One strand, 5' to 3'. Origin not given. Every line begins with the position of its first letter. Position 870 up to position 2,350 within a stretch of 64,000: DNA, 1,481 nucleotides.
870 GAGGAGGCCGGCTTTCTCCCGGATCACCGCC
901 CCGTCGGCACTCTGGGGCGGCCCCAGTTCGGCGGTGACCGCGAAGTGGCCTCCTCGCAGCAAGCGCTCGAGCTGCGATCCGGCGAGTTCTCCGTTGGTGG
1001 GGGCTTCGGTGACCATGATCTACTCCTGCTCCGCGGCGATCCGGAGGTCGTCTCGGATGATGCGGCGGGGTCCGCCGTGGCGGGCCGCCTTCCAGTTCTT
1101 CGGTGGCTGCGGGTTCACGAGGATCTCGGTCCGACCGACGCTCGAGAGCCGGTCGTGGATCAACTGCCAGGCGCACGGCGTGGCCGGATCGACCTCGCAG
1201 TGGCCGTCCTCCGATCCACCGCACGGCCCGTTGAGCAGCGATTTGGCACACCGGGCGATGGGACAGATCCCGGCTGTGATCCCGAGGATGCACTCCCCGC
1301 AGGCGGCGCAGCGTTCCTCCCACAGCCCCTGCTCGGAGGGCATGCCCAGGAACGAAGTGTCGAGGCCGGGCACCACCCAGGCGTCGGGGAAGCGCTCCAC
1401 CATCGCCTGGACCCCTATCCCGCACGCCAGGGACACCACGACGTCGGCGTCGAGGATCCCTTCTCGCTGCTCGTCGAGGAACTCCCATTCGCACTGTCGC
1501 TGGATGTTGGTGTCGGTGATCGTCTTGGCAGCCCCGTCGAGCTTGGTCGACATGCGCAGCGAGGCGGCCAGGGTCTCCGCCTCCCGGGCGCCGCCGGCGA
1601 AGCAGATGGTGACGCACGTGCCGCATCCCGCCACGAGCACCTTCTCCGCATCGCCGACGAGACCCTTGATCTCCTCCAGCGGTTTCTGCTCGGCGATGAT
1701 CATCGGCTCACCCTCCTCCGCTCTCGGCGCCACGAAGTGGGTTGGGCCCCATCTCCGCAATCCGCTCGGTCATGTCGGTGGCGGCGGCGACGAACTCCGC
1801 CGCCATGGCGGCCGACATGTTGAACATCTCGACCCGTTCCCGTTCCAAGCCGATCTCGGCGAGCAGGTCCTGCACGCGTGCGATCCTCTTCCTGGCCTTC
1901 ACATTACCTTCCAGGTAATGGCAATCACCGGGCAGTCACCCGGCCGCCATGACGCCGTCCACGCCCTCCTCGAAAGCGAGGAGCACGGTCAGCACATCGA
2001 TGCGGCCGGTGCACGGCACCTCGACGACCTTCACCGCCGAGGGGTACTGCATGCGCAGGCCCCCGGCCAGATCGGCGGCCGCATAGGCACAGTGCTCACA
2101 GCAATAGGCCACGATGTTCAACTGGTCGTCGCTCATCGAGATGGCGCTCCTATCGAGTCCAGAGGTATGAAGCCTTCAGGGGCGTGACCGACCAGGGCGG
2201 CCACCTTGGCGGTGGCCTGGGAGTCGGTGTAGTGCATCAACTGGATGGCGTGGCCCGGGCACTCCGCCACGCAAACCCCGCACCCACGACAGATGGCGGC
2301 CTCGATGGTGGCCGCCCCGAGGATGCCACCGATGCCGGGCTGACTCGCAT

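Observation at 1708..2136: In-frame UGA at the conserved Cys of the MvhD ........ motif, plus a downstream hairpin: candidate selenocysteine-MvhD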

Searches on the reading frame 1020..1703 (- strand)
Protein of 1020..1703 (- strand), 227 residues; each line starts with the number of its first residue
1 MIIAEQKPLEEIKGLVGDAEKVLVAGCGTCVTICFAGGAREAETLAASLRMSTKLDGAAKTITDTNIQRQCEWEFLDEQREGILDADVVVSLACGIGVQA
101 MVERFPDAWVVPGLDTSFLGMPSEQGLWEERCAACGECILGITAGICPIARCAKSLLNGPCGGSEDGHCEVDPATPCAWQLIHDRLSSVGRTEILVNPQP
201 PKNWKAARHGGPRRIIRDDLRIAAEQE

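Call 7: search_protein_families(library=pfam, proteins=[window:1020-1703:-])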
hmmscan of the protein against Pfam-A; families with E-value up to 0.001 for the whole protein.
window:1020-1703:- (227 aa): 1 family
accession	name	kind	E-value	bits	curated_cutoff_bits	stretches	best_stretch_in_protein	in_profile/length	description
PF12225.13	DUF5981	-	1e-35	121.7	23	1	112-205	2-95/95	Methylene-tetrahydrofolate reductase C terminal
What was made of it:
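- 1020..1703 (-): metV (DUF5981, the zinc/iron-sulfur subunit of MetVF methylene-tetrahydrofolate reductase). It starts 5 nt after the mvhD stop. Pfam PF12225, E 1e-35 (call 7).
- The joined ORF is a full-length MvhD (call 7).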

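Call 57: find_homologous_proteins(query=window:1020-1703:-, max_evalue=1e-40)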
Query window:1020-1703:- (227 aa): 7598 proteins with E <= 1e-40 among 8000 candidates; the best 120 are listed.
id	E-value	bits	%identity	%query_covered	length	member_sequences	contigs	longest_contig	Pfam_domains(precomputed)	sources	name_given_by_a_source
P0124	2.4e-149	513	100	100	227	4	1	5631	PF12225.14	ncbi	-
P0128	4.9e-131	453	86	100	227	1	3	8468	PF12225.14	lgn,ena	-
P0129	6.7e-131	453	85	100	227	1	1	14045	PF12225.14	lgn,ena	-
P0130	2.0e-130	451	85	100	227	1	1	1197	PF12225.14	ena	-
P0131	2.8e-129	448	84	100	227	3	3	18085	PF12225.14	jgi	jgi:ferredoxin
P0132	5.1e-125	434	82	100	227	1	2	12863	PF12225.14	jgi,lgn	jgi:ferredoxin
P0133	9.4e-125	433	83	100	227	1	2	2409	PF12225.14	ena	-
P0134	7.2e-124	430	81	100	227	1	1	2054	PF12225.14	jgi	jgi:ferredoxin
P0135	2.1e-123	428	80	100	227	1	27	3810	PF12225.14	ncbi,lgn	-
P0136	2.3e-123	428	80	100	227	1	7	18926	PF12225.14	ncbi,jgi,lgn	ncbi:MAG: methylenetetrahydrofolate reductase C-terminal domain-containing protein [Acidimicrobiia b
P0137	3.3e-123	428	81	100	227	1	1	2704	PF12225.14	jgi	jgi:ferredoxin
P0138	3.4e-123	428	80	100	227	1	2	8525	PF12225.14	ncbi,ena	-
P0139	3.5e-123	428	80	100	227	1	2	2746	PF12225.14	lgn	-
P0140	3.8e-123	427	80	100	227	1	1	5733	PF12225.14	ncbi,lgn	-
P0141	4.0e-123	427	80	100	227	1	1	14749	PF12225.14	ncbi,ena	-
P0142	4.5e-123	427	79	100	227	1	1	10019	PF12225.14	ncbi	-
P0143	5.4e-123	427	79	100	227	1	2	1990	PF12225.14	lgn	-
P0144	5.7e-123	427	81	100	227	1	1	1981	PF12225.14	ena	-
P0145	6.3e-123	427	80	100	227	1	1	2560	PF12225.14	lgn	-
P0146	8.1e-123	426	79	100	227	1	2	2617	PF12225.14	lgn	-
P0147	9.0e-123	426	79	100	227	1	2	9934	PF12225.14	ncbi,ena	-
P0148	1.3e-122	426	79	100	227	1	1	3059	PF12225.14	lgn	-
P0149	1.3e-122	426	78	100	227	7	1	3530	PF12225.14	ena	-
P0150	1.6e-122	425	79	100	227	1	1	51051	PF12225.14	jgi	jgi:ferredoxin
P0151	2.2e-122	425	79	100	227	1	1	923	PF12225.14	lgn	-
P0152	3.6e-122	424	81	100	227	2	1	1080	PF12225.14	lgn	-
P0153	4.9e-122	424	79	100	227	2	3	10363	PF12225.14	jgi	jgi:ferredoxin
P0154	5.2e-122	424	79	100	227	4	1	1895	PF12225.14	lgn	-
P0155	5.5e-122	424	79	100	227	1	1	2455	PF12225.14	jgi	-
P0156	6.3e-122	423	79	100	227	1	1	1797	PF12225.14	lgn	-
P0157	8.4e-122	423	79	100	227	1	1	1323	PF12225.14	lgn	-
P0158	2.3e-121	422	79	100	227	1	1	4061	PF12225.14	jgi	jgi:ferredoxin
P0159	1.4e-120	419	78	100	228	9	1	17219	PF12225.14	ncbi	-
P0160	1.6e-120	419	80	100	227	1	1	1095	PF12225.14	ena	-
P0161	5.1e-118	411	74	100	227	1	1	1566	PF12225.14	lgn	-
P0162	2.4e-117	408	74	100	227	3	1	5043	PF12225.14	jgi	jgi:ferredoxin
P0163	9.1e-117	407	74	100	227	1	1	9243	PF12225.14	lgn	-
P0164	6.6e-116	404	78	96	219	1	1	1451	PF12225.14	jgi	jgi:ferredoxin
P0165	9.1e-116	403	73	100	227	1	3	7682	PF12225.14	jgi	jgi:ferredoxin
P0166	2.4e-115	402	73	100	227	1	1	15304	PF12225.14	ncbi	-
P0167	3.8e-115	401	71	100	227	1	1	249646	PF12225.14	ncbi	-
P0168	4.9e-115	401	73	100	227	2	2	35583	PF12225.14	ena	-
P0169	8.7e-115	400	73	100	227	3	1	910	PF12225.14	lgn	-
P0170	1.0e-114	400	71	100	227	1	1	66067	PF12225.14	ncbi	-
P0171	1.0e-114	400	73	100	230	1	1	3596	PF12225.14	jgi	jgi:ferredoxin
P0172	1.3e-114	400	73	100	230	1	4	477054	PF12225.14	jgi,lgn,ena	jgi:ferredoxin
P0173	1.4e-114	399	72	100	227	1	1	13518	PF12225.14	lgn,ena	-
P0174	1.5e-114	399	73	100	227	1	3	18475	PF12225.14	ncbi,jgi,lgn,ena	jgi:ferredoxin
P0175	1.6e-114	399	72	100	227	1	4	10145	PF12225.14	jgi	jgi:ferredoxin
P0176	1.6e-114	399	72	100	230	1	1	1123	PF12225.14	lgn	-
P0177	1.8e-114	399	74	100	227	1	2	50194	PF12225.14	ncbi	-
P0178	2.3e-114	399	72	100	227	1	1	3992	PF12225.14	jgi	jgi:ferredoxin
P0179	2.3e-114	399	71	100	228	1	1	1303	PF12225.14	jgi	jgi:ferredoxin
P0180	3.0e-114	398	71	100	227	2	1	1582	PF12225.14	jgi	jgi:ferredoxin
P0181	3.0e-114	398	72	100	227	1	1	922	PF12225.14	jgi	jgi:ferredoxin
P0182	3.1e-114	398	72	100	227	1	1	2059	PF12225.14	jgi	jgi:ferredoxin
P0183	3.6e-114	398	71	100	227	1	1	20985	PF12225.14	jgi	jgi:ferredoxin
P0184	4.0e-114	398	74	100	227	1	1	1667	PF12225.14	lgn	-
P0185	4.0e-114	398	71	100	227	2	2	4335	PF12225.14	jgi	jgi:ferredoxin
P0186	4.3e-114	398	73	100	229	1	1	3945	PF12225.14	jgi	jgi:ferredoxin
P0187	4.6e-114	398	73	100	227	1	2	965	PF12225.14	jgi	-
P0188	5.5e-114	397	72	100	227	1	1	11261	PF12225.14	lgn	-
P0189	5.7e-114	397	73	100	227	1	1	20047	PF12225.14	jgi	jgi:ferredoxin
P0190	5.9e-114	397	73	100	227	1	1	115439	PF12225.14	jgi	jgi:ferredoxin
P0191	6.2e-114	397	72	100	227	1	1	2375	PF12225.14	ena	-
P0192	6.2e-114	397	73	100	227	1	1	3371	PF12225.14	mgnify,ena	mgnify:CR=1 FL=1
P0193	6.2e-114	397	72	100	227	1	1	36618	PF12225.14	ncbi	-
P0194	6.3e-114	397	74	100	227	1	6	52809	PF12225.14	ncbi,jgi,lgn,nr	ncbi:MAG: hypothetical protein FJW79_03515 [Actinobacteria bacterium]|nr:hypothetical protein [Actin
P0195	6.6e-114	397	71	100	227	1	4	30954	PF12225.14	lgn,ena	-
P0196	8.1e-114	397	70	100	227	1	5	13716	PF12225.14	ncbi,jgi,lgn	ncbi:MAG: methylenetetrahydrofolate reductase C-terminal domain-containing protein [Anaerolineales b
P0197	8.3e-114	397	72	100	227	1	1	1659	PF12225.14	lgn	-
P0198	9.4e-114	397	73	100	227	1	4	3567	PF12225.14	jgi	jgi:ferredoxin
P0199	1.3e-113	396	70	100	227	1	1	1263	PF12225.14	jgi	jgi:ferredoxin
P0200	1.8e-113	396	71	100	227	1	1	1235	PF12225.14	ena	-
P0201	1.8e-113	396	73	100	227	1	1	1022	PF12225.14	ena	-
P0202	2.0e-113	396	71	100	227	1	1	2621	PF12225.14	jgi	jgi:ferredoxin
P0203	2.1e-113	396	71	100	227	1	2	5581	PF12225.14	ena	-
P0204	2.1e-113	396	72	100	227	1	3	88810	PF12225.14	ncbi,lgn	-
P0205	2.3e-113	395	72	100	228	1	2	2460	PF12225.14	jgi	jgi:ferredoxin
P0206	2.4e-113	395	71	100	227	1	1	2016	PF12225.14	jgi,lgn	jgi:ferredoxin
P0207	2.7e-113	395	73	100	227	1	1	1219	PF12225.14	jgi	jgi:ferredoxin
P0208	2.7e-113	395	72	100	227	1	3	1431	PF12225.14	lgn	-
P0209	2.9e-113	395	72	100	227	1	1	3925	PF12225.14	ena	-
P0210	2.9e-113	395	71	100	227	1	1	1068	PF12225.14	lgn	-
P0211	2.9e-113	395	71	100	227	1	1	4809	PF12225.14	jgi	jgi:ferredoxin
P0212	3.2e-113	395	71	100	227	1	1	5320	PF12225.14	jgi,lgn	jgi:ferredoxin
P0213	3.4e-113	395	70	100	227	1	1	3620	PF12225.14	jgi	-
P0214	3.4e-113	395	71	100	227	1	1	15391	PF12225.14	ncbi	-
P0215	3.4e-113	395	75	100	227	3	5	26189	PF12225.14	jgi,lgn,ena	jgi:ferredoxin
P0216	4.1e-113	395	71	100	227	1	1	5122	PF12225.14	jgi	jgi:ferredoxin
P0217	4.4e-113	395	71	100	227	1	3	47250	PF12225.14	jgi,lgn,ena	jgi:ferredoxin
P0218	4.5e-113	394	71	100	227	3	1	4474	PF12225.14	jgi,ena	-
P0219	4.7e-113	394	72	100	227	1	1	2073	PF12225.14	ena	-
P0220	4.8e-113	394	70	100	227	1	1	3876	PF12225.14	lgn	-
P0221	5.0e-113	394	73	100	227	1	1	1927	PF12225.14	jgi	jgi:ferredoxin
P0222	5.1e-113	394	71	100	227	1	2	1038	PF12225.14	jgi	jgi:ferredoxin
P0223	5.9e-113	394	71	100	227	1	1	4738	PF12225.14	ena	-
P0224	6.8e-113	394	71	100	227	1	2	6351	PF12225.14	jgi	jgi:ferredoxin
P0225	6.8e-113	394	70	100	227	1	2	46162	PF12225.14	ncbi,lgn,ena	-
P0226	7.2e-113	394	71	100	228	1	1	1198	PF12225.14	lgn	-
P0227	7.4e-113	394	72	100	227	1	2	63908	PF12225.14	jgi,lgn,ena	-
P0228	7.9e-113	394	71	100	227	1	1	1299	PF12225.14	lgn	-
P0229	8.2e-113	394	70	100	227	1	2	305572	PF12225.14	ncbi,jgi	jgi:ferredoxin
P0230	8.5e-113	394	71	100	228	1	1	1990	PF12225.14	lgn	-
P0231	9.3e-113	393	72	100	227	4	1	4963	PF12225.14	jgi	jgi:ferredoxin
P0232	1.0e-112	393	70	100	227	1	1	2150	PF12225.14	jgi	jgi:ferredoxin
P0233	1.0e-112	393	70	100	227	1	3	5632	PF12225.14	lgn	-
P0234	1.0e-112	393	73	100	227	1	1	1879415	PF12225.14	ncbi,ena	-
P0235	1.1e-112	393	72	100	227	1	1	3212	PF12225.14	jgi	jgi:ferredoxin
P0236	1.1e-112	393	70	100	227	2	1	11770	PF12225.14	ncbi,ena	-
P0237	1.1e-112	393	70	100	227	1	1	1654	PF12225.14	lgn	-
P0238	1.3e-112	393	72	100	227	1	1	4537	PF12225.14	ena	-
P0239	1.4e-112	393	70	100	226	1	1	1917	PF12225.14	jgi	-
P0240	1.4e-112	393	74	100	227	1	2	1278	PF12225.14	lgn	-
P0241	1.5e-112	393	70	100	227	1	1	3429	PF12225.14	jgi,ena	jgi:ferredoxin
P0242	1.6e-112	393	70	100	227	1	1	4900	PF12225.14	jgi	-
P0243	1.7e-112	393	71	100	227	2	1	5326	PF12225.14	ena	-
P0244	1.7e-112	393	71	100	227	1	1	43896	PF12225.14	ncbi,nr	ncbi:MAG: methylenetetrahydrofolate reductase C-terminal domain-containing protein [Anaerolineae bac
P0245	1.8e-112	393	73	100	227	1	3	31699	PF12225.14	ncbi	-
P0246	1.8e-112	393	70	100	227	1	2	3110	PF12225.14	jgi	jgi:ferredoxin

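Call 58: find_encoding_contigs(protein=P0129, flank=3000, max_places=1)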
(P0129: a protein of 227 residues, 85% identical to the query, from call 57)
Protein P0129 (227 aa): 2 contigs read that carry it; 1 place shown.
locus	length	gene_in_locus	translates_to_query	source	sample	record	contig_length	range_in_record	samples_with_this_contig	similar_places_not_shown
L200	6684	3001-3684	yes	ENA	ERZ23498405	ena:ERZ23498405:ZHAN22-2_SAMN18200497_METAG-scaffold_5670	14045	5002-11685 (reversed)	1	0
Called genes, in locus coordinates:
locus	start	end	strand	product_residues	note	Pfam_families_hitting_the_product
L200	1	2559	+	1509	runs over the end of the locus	PF07992:Pyr_redox_2 (weak), PF12831:FAD_oxidored (weak), PF13450:NAD_binding_8 (weak), PF14691:Fer4_20, PF07992:Pyr_redox_2, PF00890:FAD_binding_2 (weak), PF13450:NAD_binding_8, PF13237:Fer4_10, +19 more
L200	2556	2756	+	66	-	PF02662:FlpD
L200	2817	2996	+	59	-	PF02662:FlpD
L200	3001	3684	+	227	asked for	PF12225:DUF5981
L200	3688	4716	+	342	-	PF02219:MTHFR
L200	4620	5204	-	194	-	-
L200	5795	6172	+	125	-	-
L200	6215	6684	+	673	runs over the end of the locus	PF03063:Prismane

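Call 59: find_encoding_contigs(protein=P0131, flank=3000, max_places=1)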
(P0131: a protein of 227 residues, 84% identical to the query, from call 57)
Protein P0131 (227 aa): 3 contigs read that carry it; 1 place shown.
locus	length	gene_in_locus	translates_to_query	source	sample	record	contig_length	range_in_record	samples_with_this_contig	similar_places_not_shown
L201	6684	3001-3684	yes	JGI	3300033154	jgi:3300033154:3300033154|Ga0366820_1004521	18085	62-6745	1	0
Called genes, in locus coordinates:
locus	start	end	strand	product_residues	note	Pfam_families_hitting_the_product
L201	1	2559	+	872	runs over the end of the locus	?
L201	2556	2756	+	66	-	PF02662:FlpD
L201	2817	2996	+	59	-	PF02662:FlpD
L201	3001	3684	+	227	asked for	PF12225:DUF5981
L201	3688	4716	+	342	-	PF02219:MTHFR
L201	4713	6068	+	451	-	PF13183:Fer4_8, PF13187:Fer4_9, PF13534:Fer4_17, PF02754:CCG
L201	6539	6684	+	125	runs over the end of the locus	-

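Call 60: find_encoding_contigs(protein=P0136, flank=3000, max_places=1)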
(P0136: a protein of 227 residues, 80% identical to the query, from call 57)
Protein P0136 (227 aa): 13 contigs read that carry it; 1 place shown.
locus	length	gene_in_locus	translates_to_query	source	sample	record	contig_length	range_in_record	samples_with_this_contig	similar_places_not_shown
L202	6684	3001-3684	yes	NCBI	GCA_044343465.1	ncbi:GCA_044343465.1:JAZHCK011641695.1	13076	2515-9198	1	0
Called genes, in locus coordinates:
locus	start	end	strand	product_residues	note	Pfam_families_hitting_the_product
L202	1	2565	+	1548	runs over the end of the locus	PF07992:Pyr_redox_2 (weak), PF12831:FAD_oxidored (weak), PF14691:Fer4_20, PF07992:Pyr_redox_2, PF13450:NAD_binding_8 (weak), PF00890:FAD_binding_2 (weak), PF12831:FAD_oxidored, PF13450:NAD_binding_8, +15 more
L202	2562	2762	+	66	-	PF02662:FlpD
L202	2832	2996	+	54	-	PF02662:FlpD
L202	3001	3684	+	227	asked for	PF12225:DUF5981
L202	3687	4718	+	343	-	PF02219:MTHFR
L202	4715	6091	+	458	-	PF12838:Fer4_7 (faint), PF13183:Fer4_8, PF13187:Fer4_9, PF13534:Fer4_17, PF02754:CCG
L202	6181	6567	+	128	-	PF00403:HMA (weak)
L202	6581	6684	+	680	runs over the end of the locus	PF03063:Prismane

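Call 61: find_encoding_contigs(protein=P0150, flank=3000, max_places=1)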
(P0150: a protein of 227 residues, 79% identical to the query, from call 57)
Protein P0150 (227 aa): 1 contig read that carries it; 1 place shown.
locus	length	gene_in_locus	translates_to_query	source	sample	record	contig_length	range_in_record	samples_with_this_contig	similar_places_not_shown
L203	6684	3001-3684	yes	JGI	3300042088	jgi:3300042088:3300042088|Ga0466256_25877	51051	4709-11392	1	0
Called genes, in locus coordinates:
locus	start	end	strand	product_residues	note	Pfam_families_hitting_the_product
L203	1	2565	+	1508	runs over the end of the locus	PF07992:Pyr_redox_2 (weak), PF12831:FAD_oxidored (weak), PF14691:Fer4_20, PF07992:Pyr_redox_2, PF13450:NAD_binding_8 (weak), PF00890:FAD_binding_2 (weak), PF12831:FAD_oxidored, PF13450:NAD_binding_8, +15 more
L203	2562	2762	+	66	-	PF02662:FlpD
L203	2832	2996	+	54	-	PF02662:FlpD (weak)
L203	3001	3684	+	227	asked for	PF12225:DUF5981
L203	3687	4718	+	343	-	PF02219:MTHFR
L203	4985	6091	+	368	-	PF02754:CCG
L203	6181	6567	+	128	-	PF00403:HMA (weak)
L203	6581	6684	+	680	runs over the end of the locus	PF03063:Prismane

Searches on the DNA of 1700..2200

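Call 52: search_rna_families(source=window, start=1700, end=2200, threshold=evalue, max_evalue=10)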
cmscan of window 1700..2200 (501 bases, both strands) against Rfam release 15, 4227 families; matches with E-value up to 10: 1.
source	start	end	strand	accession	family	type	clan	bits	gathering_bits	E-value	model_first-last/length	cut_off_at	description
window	2000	2064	-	RF02127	GNAS-AS1_1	Gene; lncRNA;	-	14.7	45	6.6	1-105/105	no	GNAS antisense RNA 1 conserved region 1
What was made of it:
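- Tried and rejected: Only one chance-level hit at E <= 10 in 1700-2200 (call 52).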

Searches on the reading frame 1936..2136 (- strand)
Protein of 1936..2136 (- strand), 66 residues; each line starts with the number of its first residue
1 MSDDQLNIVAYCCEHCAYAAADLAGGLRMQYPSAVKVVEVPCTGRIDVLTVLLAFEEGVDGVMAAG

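Call 11: find_encoding_contigs(protein=window:1936-2136:-, flank=10000, max_places=10)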
Protein window:1936-2136:- (66 aa): 23 contigs read that carry it; 10 places shown.
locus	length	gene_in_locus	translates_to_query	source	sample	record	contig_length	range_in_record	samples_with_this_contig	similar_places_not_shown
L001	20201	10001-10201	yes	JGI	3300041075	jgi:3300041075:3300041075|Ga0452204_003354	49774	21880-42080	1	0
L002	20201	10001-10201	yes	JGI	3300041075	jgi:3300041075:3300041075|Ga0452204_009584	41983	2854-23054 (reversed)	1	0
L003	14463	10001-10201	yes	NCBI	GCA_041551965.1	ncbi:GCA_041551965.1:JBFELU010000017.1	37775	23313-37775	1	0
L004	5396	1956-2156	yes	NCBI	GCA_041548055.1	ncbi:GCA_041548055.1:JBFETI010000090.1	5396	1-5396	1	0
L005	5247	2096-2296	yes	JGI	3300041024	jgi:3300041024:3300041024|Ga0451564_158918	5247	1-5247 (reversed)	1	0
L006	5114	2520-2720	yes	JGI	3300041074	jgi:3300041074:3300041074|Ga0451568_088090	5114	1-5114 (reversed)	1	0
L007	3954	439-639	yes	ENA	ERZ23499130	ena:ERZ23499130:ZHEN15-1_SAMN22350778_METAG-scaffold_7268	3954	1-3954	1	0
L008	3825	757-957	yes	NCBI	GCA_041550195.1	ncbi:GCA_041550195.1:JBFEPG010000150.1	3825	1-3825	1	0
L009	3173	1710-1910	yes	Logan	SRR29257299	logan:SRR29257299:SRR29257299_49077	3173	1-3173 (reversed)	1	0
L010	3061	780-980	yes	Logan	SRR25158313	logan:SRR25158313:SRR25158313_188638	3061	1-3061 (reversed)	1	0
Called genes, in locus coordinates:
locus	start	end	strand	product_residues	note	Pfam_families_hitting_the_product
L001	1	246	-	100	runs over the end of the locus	-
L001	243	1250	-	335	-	PF03446:NAD_binding_2 (weak), PF03807:F420_oxidored (weak), PF07991:KARI_N, PF01450:KARI_C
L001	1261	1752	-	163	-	PF01842:ACT, PF13291:ACT_4 (weak), PF22629:ACT_AHAS_ss, PF13710:ACT_5 (weak), PF10369:ALS_ss_C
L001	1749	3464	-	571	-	PF02776:TPP_enzyme_N, PF00205:TPP_enzyme_M, PF02775:TPP_enzyme_C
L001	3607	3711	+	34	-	-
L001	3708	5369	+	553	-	PF00920:ILVD_EDD_N, PF24877:ILV_EDD_C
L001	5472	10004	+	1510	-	PF07992:Pyr_redox_2 (weak), PF12831:FAD_oxidored (weak), PF13450:NAD_binding_8 (weak), PF14691:Fer4_20, PF01946:Thi4 (weak), PF07992:Pyr_redox_2, PF13450:NAD_binding_8 (weak), PF13450:NAD_binding_8, +18 more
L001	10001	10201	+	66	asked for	PF02662:FlpD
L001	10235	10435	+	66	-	PF02662:FlpD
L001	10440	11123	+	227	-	PF12225:DUF5981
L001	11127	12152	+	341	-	PF02219:MTHFR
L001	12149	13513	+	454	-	PF12838:Fer4_7 (weak), PF13183:Fer4_8, PF13187:Fer4_9, PF13534:Fer4_17, PF02754:CCG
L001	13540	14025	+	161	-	-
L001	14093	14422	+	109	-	-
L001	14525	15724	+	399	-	PF09587:PGA_cap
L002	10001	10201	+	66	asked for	PF02662:FlpD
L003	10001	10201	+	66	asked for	PF02662:FlpD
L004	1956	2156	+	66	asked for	PF02662:FlpD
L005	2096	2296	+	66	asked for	PF02662:FlpD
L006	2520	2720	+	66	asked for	PF02662:FlpD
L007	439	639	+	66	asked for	PF02662:FlpD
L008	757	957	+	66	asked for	PF02662:FlpD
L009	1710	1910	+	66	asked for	PF02662:FlpD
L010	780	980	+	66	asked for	PF02662:FlpD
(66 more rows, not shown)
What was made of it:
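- The called start of the second ORF differs between copies (54, 55, 59, 64 and 66 aa), as expected for an artefact (calls 11, 58-61).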
